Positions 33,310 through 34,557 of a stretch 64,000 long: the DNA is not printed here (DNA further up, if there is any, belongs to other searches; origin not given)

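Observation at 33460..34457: Orphan beta-class DNA methyltransferase (with N-terminal tandem peptide repeat) co-oriented with a DinB/DUF664 gene, adjacent to ssrA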

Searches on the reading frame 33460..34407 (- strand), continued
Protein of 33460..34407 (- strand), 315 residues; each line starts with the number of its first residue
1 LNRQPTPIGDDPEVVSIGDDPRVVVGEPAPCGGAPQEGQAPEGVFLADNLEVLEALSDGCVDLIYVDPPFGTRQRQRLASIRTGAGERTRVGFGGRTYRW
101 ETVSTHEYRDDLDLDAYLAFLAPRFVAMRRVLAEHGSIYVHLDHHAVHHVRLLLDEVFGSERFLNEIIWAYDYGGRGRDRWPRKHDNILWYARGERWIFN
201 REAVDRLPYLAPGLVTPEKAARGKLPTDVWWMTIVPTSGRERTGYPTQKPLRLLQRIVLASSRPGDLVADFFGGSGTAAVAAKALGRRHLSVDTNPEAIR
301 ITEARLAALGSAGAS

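Call 17: find_encoding_contigs(protein=P0007, flank=8000, max_places=3)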
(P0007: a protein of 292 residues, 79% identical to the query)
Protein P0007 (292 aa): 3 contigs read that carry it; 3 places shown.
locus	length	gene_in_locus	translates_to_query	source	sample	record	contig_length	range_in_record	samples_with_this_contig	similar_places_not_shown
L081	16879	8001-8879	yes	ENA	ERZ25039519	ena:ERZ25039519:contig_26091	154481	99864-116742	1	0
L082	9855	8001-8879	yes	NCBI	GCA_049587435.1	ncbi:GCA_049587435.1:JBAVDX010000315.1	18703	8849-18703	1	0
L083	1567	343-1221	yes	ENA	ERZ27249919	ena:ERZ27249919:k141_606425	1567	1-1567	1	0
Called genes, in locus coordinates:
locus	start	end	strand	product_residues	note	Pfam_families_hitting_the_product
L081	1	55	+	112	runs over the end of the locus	PF01906:YbjQ_1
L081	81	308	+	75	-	-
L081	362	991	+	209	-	PF01135:PCMT, PF08241:Methyltransf_11 (weak), PF13649:Methyltransf_25 (weak)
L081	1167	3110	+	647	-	PF00012:HSP70, PF06723:MreB_Mbl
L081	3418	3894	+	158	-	PF13560:HTH_31, PF01381:HTH_3 (weak)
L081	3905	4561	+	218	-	PF00574:CLP_protease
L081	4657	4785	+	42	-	-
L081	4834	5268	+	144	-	PF11969:DcpS_C (weak), PF01230:HIT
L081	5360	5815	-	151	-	PF04978:MST, PF05163:DinB (weak), PF12867:DinB_2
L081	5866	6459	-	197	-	-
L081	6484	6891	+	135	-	-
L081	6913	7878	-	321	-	PF02678:Pirin, PF05726:Pirin_C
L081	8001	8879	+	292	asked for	PF03602:Cons_hypoth95 (faint), PF01555:N6_N4_Mtase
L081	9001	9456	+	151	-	-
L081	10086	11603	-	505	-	PF07690:MFS_1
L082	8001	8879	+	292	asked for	PF03602:Cons_hypoth95 (faint), PF01555:N6_N4_Mtase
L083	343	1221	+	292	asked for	PF03602:Cons_hypoth95 (faint), PF01555:N6_N4_Mtase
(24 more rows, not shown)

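Call 18: find_encoding_contigs(protein=P0035, flank=8000, max_places=3)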
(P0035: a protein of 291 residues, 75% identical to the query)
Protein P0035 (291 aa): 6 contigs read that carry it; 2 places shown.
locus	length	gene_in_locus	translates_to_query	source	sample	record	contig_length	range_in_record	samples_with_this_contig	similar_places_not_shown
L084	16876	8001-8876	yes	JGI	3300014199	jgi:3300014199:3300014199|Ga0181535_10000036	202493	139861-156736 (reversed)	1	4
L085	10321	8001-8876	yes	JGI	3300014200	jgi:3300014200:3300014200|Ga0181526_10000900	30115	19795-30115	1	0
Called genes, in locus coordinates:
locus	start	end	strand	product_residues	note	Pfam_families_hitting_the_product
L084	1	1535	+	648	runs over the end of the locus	PF00012:HSP70, PF06723:MreB_Mbl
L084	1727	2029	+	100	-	-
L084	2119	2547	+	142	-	PF13560:HTH_31, PF01381:HTH_3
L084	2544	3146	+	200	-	PF00574:CLP_protease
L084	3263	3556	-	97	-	PF14333:DUF4389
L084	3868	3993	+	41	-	-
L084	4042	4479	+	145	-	PF11969:DcpS_C (weak), PF01230:HIT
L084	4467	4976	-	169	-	PF04978:MST, PF12867:DinB_2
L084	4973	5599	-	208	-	-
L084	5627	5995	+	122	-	-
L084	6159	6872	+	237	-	-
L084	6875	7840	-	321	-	PF02678:Pirin, PF05726:Pirin_C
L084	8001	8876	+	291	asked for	PF01555:N6_N4_Mtase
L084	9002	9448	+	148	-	-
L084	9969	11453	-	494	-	PF07690:MFS_1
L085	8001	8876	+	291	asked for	PF01555:N6_N4_Mtase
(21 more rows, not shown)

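Call 31: find_encoding_contigs(protein=P0002, flank=8000, max_places=2)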
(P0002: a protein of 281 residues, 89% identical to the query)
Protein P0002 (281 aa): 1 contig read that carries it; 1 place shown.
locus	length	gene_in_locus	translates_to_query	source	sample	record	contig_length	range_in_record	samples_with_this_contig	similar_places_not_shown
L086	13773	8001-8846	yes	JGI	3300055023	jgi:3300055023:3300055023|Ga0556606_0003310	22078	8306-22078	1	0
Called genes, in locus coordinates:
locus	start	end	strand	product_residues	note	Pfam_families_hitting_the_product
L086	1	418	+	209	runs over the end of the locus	PF01135:PCMT, PF08241:Methyltransf_11 (weak), PF13649:Methyltransf_25 (weak)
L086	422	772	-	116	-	-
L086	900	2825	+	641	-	PF00012:HSP70, PF06723:MreB_Mbl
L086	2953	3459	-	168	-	PF05163:DinB (weak), PF04978:MST, PF12867:DinB_2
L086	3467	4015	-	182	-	PF01814:Hemerythrin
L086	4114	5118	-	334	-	-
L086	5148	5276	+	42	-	-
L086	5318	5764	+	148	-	PF11969:DcpS_C, PF01230:HIT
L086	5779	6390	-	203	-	-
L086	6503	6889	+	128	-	-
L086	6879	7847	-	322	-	PF02678:Pirin, PF07883:Cupin_2 (faint), PF05726:Pirin_C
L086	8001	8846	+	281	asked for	PF01555:N6_N4_Mtase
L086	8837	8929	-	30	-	-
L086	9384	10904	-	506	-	PF00083:Sugar_tr (weak), PF07690:MFS_1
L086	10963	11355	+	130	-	PF12840:HTH_20, PF01022:HTH_5 (weak)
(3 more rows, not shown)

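Call 32: find_encoding_contigs(protein=P0027, flank=8000, max_places=2)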
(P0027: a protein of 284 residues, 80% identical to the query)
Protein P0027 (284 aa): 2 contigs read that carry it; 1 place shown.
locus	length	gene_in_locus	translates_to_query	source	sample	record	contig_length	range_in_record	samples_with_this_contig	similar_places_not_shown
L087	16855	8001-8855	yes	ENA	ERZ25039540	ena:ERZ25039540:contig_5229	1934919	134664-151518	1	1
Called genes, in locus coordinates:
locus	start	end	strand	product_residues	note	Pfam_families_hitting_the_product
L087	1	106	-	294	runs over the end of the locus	PF12728:HTH_17, PF02607:B12-binding_2, PF02310:B12-binding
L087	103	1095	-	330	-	PF00106:adh_short, PF01370:Epimerase (weak), PF08659:KR, PF13561:adh_short_C2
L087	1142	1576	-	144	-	PF10604:Polyketide_cyc2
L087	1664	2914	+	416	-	PF01593:Amino_oxidase, PF13450:NAD_binding_8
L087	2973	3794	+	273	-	PF07103:DUF1365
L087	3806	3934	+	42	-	-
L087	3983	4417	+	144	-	PF11969:DcpS_C, PF01230:HIT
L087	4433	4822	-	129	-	PF04978:MST, PF12867:DinB_2 (weak), PF05163:DinB (weak)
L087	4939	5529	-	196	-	-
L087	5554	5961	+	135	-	-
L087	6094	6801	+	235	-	-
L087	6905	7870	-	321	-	PF02678:Pirin, PF05726:Pirin_C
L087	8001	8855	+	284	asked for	PF03602:Cons_hypoth95 (faint), PF01555:N6_N4_Mtase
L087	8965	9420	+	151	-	-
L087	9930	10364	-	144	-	PF01850:PIN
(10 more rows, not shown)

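Call 33: find_encoding_contigs(protein=P0039, flank=8000, max_places=2)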
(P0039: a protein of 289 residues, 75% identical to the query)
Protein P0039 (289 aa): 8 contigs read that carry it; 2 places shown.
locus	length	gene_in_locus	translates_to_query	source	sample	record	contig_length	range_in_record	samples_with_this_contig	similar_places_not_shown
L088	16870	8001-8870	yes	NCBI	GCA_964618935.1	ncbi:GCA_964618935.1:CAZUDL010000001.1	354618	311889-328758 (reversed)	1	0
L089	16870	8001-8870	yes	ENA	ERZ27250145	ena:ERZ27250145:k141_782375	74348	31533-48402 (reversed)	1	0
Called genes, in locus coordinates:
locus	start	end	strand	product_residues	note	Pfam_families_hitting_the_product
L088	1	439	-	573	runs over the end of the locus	PF00496:SBP_bac_5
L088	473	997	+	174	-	-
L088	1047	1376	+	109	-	PF01906:YbjQ_1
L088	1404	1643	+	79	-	-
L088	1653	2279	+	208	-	PF01135:PCMT, PF08241:Methyltransf_11 (weak), PF13649:Methyltransf_25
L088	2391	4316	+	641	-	PF00012:HSP70, PF06723:MreB_Mbl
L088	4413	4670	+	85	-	-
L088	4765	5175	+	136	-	PF11969:DcpS_C, PF01230:HIT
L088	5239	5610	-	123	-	PF14333:DUF4389 (weak)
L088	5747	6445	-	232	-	-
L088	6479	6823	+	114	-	-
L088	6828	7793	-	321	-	PF02678:Pirin, PF05726:Pirin_C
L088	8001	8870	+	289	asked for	PF01555:N6_N4_Mtase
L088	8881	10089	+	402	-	PF04055:Radical_SAM, PF13186:SPASM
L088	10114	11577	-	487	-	PF00909:Ammonium_transp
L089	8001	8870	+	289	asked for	PF01555:N6_N4_Mtase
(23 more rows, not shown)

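Call 39: find_related_loci(query=A3, collection=viral_contigs, flank=5000)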
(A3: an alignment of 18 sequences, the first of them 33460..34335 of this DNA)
Query A3 (291 aa) in viral_contigs; peptide patterns used: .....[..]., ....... (x = any residue, [..] = any of these).
190 stretches matched a pattern; 154 encode a relative of the query (tblastn E <= 1e-3); the best 80 are kept; 80 distinct loci.
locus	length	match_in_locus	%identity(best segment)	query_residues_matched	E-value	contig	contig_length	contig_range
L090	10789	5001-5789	58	20-282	4e-98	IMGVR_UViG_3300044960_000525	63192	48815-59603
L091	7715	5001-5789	56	20-282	9e-96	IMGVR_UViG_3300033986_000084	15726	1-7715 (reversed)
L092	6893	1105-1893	56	20-282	9e-96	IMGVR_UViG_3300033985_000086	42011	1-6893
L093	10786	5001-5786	53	20-282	1e-93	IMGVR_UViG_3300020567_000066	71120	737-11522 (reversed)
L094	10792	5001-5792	56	20-283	1e-93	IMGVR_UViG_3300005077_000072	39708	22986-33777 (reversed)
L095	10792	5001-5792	55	20-283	8e-93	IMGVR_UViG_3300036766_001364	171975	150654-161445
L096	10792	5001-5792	54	19-282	7e-93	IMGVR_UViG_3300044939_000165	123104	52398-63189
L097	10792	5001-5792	54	19-282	8e-93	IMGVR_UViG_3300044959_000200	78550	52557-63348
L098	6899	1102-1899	59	20-285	6e-93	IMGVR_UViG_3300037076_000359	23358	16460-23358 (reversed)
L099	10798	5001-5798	50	20-285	2e-92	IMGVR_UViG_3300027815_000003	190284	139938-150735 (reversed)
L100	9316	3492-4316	48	11-282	7e-91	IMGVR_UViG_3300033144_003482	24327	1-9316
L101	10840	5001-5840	50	3-282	7e-91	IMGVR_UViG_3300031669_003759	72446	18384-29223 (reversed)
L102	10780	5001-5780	53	24-283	2e-88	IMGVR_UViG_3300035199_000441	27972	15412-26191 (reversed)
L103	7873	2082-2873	52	20-283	4e-88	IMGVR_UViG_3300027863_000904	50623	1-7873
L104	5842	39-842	48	20-287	9e-87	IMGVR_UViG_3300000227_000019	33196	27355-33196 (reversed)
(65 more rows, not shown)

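Call 40: search_dna_similar(query=window:33460-34335:-, collection=phages, mode=protein, max_rows=15)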
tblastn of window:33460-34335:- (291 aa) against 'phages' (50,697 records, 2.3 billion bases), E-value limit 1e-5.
Records with a match: 418; places in all: 432; records where one place covers at least 80% of the query: 224.
Best place of each record, by identity: 60-80% 1; <60% 417.
By first word of the organism name: Mycobacterium 85; Staphylococcus 55; Gordonia 48; Streptomyces 22; Escherichia 21; Flavobacterium 16; Klebsiella 16; Stx2c-converting 15; Stx2a-converting 11; Enterobacteria 10; and 48 more.
By host as written in the record: - 71; Mycobacterium smegmatis mc2 155 49; Gordonia terrae 3612 43; Staphylococcus aureus 21; Streptomyces lividans JI 1326 15; Mycobacterium smegmatis mc#155 13; Escherichia coli 10; Flavobacterium sp. LMO6 9; and 111 more.
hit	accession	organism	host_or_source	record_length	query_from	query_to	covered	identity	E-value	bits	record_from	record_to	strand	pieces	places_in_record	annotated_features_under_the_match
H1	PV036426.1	Acutalibacteraceae phage NatCom_11578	Acutalibacteraceae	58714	20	281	90%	38.2%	7e-44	164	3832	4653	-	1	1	DNA methyltransferase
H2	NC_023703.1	Mycobacterium phage Dori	Mycobacterium smegmatis mc2 155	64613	20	281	90%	35.8%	5e-15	149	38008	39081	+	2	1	42: DNA methyltransferase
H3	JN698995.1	Mycobacterium phage Dori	Mycobacterium smegmatis mc2 155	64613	20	281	90%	35.8%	5e-15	149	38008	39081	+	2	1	42: DNA methylase N-4/N-6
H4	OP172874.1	Mycobacterium phage Mask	Mycobacterium smegmatis mc#155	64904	20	281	90%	35.5%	2e-15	151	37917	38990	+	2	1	42: DNA methyltransferase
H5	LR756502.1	uncultured phage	metagenomic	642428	23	281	89%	35.8%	2e-40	155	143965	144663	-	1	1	record has no annotation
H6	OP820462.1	Streptomyces phage TagePhighter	Streptomyces lividans JI 1326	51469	20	281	90%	35.3%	3e-14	148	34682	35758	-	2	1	50: DNA methyltransferase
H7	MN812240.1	Flavobacterium phage vB_FspS_tooticki6-1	Flavobacterium sp. LMO6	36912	22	277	88%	35.0%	1e-45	169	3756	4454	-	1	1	DNA methyltransferase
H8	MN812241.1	Flavobacterium phage vB_FspS_tooticki9-1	Flavobacterium sp. LMO9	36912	22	277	88%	35.0%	1e-45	169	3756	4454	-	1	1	DNA methyltransferase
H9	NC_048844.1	Flavobacterium phage vB_FspS_tooticki6-1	Flavobacterium sp. LMO6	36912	22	277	88%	35.0%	1e-45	169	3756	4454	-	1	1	methyltransferase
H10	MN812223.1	Flavobacterium phage vB_FspS_mumin6-4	Flavobacterium sp. LMO6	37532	22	277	88%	35.0%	1e-45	169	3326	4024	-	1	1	DNA methyltransferase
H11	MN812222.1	Flavobacterium phage vB_FspS_mumin6-3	Flavobacterium sp. LMO6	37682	22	277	88%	35.0%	1e-45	169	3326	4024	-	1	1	DNA methyltransferase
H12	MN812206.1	Flavobacterium phage vB_FspS_filifjonk9-1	Flavobacterium sp. LMO9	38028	22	277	88%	35.0%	1e-45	169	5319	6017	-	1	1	DNA methyltransferase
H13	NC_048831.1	Flavobacterium phage vB_FspS_filifjonk9-1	Flavobacterium sp. LMO9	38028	22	277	88%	35.0%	1e-45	169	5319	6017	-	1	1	methyltransferase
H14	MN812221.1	Flavobacterium phage vB_FspS_mumin6-2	Flavobacterium sp. LMO6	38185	22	277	88%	35.0%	1e-45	169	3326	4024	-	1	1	DNA methyltransferase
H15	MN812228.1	Flavobacterium phage vB_FspS_mymlan6-2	Flavobacterium sp. LMO6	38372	22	277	88%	35.0%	1e-45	169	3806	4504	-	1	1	DNA methyltransferase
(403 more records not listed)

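Call 41: search_dna_similar(query=window:33460-34335:-, collection=plasmids, mode=protein, max_rows=15)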
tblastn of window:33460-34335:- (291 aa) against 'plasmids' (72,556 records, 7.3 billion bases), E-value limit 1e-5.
Records with a match: 638; places in all: 667; records where one place covers at least 80% of the query: 141.
Best place of each record, by identity: 60-80% 3; <60% 635.
By first word of the organism name: Klebsiella 184; Escherichia 63; Acinetobacter 38; Burkholderia 23; Salmonella 23; Bacillus 16; Azospirillum 12; Enterobacter 12; Listeria 12; Lactiplantibacillus 10; and 115 more.
By predicted mobility (MOB-suite, as given by PLSDB): non-mobilizable 428; mobilizable 126; conjugative 84.
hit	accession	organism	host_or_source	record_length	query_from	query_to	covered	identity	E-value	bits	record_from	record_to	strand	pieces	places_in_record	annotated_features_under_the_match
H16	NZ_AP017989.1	Aminobacter sp. SS-2016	Lotus japoicus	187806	24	281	89%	40.4%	1e-45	171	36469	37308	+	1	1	site-specific DNA-methyltransferase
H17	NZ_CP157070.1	Nitrosomonas europaea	cell culture,river sludge effuent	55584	20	281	90%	38.3%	7e-51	186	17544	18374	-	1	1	site-specific DNA-methyltransferase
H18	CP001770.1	Spirosoma linguale DSM 74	-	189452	20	281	82%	39.4%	2e-21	173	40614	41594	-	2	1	DNA methylase N-4/N-6 domain protein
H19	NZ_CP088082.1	Ideonella dechloratans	Cell culture,Activated sludge, ...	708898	17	281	91%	35.4%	2e-31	130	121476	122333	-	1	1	site-specific DNA-methyltransferase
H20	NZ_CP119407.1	Limosilactobacillus fermentum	-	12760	20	281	90%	35.5%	9e-41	157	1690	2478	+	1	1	site-specific DNA-methyltransferase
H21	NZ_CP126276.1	Curtobacterium sp. MCBD17_003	-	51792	14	281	92%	34.2%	3e-34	138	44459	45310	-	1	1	site-specific DNA-methyltransferase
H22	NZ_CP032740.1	Enterococcus casseliflavus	Homo sapiens,bile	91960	14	281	92%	33.1%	4e-39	152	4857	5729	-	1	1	site-specific DNA-methyltransferase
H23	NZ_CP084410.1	Sphingobium sp. CFD-2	cell culture,soil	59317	35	281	85%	35.7%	2e-39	153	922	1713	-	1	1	none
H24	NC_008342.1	Nitrosomonas eutropha C91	-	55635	20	281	84%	36.3%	2e-11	131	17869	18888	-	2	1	site-specific DNA-methyltransferase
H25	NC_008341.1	Nitrosomonas eutropha C91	-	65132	20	281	84%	36.3%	2e-11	131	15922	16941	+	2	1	site-specific DNA-methyltransferase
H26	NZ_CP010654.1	Phaeobacter inhibens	cell culture,zooplankton aquaculture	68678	20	281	90%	33.1%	2e-33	136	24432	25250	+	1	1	site-specific DNA-methyltransferase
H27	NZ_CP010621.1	Phaeobacter inhibens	cell culture,cleaning system aquaculture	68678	20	281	90%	33.1%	2e-33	136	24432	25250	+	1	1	site-specific DNA-methyltransferase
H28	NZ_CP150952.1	Yoonia sp. BS5-3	cell culture,Marine algae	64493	20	281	90%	33.1%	7e-33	134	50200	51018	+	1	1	site-specific DNA-methyltransferase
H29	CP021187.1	Rhizorhabdus wittichii DC-6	activated sludge of a wastewater ...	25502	37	281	84%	35.3%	2e-32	133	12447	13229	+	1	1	site-specific DNA-methyltransferase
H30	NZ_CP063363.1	Xanthobacter dioxanivorans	pure culture,active sludge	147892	37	281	84%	35.3%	2e-32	133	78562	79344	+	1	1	DNA methyltransferase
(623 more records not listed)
